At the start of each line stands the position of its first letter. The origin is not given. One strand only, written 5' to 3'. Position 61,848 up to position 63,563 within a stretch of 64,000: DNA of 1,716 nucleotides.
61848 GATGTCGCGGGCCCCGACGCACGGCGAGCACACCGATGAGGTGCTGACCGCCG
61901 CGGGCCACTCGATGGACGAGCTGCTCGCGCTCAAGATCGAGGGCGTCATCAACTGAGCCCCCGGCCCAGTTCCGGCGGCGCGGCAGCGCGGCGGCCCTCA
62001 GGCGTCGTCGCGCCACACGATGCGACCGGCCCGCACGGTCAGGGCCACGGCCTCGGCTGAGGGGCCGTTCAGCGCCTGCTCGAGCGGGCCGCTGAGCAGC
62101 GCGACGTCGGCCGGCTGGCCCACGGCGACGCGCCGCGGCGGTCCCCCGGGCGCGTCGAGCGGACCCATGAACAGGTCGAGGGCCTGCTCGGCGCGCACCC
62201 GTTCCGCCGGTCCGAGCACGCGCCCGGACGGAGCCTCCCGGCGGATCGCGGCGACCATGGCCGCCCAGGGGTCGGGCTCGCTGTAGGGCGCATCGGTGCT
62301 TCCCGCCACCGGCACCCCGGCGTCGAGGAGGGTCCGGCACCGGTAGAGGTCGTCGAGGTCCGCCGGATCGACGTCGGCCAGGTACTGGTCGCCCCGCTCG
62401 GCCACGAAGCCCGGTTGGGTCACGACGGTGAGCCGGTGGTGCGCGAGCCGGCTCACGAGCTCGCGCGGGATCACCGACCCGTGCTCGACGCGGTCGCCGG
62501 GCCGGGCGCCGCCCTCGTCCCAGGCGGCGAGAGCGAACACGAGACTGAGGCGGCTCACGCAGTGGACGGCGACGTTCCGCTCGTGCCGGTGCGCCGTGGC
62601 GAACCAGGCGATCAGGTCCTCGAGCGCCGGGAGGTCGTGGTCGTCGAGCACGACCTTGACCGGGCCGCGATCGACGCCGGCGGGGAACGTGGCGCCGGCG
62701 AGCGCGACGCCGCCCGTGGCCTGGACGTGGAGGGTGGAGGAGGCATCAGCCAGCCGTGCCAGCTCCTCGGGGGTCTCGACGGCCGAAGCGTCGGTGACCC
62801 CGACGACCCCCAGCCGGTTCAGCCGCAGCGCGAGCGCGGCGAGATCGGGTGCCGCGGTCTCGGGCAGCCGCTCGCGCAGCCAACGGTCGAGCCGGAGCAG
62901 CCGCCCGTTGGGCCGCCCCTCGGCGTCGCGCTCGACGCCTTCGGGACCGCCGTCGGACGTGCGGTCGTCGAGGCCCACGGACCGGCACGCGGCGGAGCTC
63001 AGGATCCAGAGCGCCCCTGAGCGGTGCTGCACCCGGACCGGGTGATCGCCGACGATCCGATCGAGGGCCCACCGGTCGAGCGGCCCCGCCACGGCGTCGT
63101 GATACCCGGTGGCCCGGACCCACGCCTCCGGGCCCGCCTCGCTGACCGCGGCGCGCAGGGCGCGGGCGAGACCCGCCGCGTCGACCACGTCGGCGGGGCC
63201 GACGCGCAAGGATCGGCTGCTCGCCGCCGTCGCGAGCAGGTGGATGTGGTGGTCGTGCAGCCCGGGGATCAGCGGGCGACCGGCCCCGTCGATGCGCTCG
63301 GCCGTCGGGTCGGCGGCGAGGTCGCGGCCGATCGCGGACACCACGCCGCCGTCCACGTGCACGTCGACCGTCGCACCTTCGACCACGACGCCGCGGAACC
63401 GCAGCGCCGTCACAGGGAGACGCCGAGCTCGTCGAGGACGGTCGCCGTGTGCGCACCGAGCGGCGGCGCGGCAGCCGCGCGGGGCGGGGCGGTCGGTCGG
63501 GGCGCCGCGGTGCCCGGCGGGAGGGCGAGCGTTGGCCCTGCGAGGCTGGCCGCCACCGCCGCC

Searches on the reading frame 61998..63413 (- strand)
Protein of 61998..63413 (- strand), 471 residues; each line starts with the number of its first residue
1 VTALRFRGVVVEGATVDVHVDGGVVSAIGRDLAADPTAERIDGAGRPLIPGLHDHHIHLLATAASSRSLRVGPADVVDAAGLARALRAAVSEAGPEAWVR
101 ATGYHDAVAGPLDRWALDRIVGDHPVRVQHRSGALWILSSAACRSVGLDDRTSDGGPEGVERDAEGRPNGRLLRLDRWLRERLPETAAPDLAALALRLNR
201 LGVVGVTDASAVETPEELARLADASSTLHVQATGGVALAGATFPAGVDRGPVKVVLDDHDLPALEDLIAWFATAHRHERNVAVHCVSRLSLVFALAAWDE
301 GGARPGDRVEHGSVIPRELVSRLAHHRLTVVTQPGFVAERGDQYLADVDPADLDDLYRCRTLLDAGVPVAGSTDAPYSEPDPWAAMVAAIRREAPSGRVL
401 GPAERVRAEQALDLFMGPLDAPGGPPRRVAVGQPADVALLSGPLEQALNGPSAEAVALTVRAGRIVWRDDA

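Call 64: search_protein_families(library=pfam, proteins=[window:61998-63413:-], max_evalue=0.001)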
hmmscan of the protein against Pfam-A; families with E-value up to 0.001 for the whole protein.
window:61998-63413:- (471 aa): 1 family
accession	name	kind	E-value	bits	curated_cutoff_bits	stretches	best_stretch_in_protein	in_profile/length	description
PF07969.17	Amidohydro_3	-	1e-37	131.2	29.7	1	41-466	3-471/472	Amidohydrolase family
